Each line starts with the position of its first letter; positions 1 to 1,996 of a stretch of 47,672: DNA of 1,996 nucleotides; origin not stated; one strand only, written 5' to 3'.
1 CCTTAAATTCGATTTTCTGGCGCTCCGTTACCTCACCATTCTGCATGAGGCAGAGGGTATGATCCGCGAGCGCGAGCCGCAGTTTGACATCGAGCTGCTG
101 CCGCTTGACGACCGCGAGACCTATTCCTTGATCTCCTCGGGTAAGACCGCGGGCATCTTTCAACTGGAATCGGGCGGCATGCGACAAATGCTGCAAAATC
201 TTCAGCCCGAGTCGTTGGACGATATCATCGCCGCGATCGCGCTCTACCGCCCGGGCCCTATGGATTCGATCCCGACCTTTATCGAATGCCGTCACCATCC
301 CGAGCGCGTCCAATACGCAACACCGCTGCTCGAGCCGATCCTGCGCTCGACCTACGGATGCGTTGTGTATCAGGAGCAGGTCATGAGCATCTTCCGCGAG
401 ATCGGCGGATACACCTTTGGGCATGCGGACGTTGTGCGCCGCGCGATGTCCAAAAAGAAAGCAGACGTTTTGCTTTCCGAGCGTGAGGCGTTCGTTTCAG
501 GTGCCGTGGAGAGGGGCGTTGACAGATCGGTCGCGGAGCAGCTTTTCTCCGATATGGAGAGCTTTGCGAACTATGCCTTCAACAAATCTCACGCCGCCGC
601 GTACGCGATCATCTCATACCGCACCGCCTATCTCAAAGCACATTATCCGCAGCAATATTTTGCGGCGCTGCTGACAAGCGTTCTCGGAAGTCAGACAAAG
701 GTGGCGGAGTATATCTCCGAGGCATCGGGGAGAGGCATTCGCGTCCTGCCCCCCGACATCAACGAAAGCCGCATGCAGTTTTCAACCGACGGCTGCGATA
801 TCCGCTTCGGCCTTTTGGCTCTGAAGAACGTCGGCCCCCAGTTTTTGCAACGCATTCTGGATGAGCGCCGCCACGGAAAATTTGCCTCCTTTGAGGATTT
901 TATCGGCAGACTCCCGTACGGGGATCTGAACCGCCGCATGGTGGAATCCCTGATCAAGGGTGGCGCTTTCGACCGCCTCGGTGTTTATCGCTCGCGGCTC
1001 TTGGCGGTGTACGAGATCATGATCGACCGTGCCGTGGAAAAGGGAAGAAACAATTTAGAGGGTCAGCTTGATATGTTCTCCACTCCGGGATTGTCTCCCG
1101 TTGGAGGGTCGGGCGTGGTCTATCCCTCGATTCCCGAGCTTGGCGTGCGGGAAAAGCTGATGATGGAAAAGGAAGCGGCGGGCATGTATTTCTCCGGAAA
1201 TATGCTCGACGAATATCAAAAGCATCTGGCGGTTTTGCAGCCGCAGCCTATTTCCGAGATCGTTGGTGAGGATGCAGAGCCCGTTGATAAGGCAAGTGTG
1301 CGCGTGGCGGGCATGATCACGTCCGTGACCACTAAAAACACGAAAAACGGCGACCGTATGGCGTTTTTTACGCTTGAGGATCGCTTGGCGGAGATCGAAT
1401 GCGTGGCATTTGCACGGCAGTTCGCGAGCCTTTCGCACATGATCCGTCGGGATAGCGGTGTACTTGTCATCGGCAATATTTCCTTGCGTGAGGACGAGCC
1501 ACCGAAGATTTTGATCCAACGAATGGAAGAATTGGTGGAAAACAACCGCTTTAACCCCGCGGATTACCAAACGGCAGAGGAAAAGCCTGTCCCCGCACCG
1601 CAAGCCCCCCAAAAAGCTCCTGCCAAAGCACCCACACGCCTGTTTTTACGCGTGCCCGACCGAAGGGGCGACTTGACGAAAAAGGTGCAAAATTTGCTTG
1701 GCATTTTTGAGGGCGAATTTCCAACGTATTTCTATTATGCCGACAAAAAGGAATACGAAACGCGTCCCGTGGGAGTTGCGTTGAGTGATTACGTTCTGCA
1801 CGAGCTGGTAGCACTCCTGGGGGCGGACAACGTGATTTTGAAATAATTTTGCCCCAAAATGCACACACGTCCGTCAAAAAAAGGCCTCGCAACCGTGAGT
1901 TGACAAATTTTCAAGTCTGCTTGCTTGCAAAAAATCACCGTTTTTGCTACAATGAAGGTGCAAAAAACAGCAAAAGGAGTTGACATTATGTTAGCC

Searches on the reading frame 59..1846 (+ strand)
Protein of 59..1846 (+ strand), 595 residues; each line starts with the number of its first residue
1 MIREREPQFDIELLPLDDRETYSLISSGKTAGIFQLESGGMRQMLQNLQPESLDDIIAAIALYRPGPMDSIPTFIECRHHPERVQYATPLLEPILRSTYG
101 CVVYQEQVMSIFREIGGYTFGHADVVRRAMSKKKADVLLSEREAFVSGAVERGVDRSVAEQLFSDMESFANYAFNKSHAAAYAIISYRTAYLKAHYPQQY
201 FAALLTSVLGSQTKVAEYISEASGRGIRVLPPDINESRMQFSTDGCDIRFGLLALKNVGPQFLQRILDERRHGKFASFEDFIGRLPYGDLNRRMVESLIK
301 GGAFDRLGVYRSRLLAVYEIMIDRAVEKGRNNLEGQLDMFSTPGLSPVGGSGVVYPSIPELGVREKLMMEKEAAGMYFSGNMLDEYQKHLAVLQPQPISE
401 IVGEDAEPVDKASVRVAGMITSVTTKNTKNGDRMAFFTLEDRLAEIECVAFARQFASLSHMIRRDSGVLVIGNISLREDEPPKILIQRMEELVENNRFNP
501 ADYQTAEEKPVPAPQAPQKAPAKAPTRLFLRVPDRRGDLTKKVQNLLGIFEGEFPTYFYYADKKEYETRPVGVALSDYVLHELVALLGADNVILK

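Call 16: search_protein_families(library=pfam, proteins=[window:59-1846:+], max_evalue=0.00001)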
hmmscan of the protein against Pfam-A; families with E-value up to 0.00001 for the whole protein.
window:59-1846:+ (595 aa): 4 families
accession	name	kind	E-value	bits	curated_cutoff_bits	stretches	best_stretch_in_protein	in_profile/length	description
PF17657.6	DNA_pol3_finger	-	3.9e-56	189.4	22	1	4-153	15-166/166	Bacterial DNA polymerase III alpha subunit finger domain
PF14579.12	HHH_6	-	7.1e-26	90.7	25.6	1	226-313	1-89/90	Helix-hairpin-helix motif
PF01336.31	tRNA_anti-codon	-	2.6e-11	43.7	27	1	414-492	1-75/75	OB-fold nucleic acid binding domain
PF13742.12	tRNA_anti_2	-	5.2e-07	30.2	27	1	411-479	19-83/95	OB-fold nucleic acid binding domain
